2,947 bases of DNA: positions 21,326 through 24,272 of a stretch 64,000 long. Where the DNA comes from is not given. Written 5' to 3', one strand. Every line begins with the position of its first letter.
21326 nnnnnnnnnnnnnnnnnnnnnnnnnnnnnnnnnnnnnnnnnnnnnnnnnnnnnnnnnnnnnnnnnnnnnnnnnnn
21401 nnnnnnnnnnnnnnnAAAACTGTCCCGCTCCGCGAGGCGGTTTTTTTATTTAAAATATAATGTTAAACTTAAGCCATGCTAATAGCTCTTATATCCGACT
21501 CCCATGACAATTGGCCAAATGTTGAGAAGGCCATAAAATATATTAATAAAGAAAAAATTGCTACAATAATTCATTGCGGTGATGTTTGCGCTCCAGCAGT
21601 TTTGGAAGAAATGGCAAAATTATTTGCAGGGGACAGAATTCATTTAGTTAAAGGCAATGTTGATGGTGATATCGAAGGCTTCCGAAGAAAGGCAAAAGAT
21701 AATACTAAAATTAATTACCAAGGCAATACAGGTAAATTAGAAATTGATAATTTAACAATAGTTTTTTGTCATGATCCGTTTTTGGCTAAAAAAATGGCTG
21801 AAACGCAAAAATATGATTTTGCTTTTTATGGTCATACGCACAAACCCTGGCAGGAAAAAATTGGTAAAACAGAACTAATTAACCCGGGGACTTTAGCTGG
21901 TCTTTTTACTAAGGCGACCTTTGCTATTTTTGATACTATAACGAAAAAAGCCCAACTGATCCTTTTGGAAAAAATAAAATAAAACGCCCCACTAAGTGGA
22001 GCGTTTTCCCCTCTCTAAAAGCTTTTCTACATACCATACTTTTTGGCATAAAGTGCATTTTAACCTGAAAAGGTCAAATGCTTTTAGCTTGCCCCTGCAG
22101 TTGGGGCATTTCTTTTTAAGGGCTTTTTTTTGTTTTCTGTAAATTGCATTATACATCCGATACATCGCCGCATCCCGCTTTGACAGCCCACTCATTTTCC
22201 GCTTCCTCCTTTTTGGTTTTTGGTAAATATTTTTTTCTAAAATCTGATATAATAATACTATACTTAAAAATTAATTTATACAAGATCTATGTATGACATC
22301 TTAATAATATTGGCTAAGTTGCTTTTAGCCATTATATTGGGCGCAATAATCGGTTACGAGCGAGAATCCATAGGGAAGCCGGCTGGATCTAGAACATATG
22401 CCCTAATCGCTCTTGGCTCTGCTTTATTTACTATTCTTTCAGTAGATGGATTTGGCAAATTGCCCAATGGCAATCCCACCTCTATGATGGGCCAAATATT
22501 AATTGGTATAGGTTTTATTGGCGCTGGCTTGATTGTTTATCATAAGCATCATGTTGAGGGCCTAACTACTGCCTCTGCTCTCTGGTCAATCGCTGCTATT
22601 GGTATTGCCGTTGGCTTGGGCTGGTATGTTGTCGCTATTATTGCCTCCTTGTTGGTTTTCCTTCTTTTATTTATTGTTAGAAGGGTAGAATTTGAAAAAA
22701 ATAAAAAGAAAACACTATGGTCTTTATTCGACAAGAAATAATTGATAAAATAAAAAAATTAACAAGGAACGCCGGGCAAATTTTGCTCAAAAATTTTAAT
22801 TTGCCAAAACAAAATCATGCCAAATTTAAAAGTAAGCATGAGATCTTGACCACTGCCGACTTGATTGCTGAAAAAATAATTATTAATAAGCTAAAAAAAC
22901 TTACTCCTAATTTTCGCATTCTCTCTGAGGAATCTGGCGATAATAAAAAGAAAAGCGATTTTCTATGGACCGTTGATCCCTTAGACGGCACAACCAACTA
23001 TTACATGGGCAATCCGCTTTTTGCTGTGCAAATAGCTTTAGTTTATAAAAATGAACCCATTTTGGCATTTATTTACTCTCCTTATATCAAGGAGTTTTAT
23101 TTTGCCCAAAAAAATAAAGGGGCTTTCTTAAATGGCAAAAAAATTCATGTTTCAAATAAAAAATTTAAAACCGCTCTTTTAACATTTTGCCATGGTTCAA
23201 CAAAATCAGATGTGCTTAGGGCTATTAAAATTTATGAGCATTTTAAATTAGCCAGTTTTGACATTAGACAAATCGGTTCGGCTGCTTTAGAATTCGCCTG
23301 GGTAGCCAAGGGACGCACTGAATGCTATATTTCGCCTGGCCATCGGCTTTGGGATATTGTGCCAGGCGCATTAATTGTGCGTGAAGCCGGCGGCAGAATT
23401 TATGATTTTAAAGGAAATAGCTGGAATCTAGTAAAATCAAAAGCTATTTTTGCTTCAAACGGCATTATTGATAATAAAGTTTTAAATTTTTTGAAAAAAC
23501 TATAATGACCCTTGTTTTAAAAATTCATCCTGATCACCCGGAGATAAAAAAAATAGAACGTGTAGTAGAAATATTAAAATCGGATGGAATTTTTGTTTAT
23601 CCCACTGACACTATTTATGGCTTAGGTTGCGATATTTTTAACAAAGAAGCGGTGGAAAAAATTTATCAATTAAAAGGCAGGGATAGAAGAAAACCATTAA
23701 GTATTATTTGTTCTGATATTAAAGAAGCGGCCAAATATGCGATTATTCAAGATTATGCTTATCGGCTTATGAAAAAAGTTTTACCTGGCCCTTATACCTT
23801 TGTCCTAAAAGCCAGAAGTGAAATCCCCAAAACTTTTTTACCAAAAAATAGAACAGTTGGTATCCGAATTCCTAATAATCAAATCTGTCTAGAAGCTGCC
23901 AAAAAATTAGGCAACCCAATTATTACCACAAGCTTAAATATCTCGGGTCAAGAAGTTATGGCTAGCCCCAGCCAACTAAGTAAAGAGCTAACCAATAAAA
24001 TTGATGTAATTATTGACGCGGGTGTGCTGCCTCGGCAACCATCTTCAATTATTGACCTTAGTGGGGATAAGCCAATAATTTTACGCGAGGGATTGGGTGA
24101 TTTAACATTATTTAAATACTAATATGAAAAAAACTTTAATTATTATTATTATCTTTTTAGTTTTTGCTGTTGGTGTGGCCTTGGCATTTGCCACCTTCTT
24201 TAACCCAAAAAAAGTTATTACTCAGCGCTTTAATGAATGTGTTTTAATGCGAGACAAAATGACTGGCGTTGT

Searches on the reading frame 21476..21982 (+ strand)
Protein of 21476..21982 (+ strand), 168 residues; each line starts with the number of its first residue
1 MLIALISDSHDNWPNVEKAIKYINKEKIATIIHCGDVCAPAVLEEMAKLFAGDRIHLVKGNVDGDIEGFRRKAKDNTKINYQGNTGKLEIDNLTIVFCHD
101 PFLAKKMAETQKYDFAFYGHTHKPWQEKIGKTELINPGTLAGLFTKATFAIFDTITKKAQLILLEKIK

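Call 84: search_protein_families(library=pfam, max_evalue=0.001, proteins=[window:21476-21982:+])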
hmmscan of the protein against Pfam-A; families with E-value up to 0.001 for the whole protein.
window:21476-21982:+ (168 aa): 2 families
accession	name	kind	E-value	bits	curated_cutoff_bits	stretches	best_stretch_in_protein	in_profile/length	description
PF12850.12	Metallophos_2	-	1.2e-31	110.2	27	1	1-154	1-151/154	Calcineurin-like phosphoesterase superfamily domain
PF00149.33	Metallophos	-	6.6e-13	50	21.5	1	1-77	1-85/191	Calcineurin-like phosphoesterase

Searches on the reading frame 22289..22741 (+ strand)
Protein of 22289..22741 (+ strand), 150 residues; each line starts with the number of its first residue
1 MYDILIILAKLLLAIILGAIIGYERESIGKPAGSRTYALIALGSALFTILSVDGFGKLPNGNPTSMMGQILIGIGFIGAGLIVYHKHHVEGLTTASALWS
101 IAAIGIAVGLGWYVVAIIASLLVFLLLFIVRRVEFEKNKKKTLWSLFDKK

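Call 84: search_protein_families(library=pfam, max_evalue=0.001, proteins=[window:22289-22741:+])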
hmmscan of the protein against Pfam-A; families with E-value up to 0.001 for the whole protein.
window:22289-22741:+ (150 aa): 1 family
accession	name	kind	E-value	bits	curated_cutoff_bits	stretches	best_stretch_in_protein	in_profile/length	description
PF02308.21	MgtC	-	6.9e-36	123.7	31.4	1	11-134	1-119/121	MgtC family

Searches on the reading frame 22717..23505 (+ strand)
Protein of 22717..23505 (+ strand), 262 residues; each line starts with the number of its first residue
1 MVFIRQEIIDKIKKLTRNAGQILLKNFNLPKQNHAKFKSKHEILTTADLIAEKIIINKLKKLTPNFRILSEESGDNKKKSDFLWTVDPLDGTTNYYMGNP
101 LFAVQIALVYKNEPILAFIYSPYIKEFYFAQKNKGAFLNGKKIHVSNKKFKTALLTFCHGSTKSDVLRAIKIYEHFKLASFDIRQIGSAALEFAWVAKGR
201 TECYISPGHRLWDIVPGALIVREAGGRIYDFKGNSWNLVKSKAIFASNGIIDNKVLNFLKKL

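Call 84: search_protein_families(library=pfam, max_evalue=0.001, proteins=[window:22717-23505:+])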
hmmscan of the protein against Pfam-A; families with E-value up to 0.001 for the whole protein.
window:22717-23505:+ (262 aa): 1 family
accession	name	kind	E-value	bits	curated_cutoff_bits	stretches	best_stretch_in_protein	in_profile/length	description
PF00459.30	Inositol_P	-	7e-59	200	27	1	7-253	4-260/271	Inositol monophosphatase family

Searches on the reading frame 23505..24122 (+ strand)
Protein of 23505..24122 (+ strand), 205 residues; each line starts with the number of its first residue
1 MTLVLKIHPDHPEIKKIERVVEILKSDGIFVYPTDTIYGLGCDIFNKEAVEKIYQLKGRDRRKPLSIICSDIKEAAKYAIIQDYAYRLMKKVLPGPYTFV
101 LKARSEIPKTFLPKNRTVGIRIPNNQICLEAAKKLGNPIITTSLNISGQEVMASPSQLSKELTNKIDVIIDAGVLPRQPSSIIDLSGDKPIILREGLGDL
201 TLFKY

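Call 84: search_protein_families(library=pfam, max_evalue=0.001, proteins=[window:23505-24122:+])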
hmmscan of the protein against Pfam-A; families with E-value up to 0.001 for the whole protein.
window:23505-24122:+ (205 aa): 1 family
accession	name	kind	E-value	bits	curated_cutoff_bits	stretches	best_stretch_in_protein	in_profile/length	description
PF01300.24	Sua5_yciO_yrdC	-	5e-60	202.5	25.1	1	22-196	1-178/178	Telomere recombination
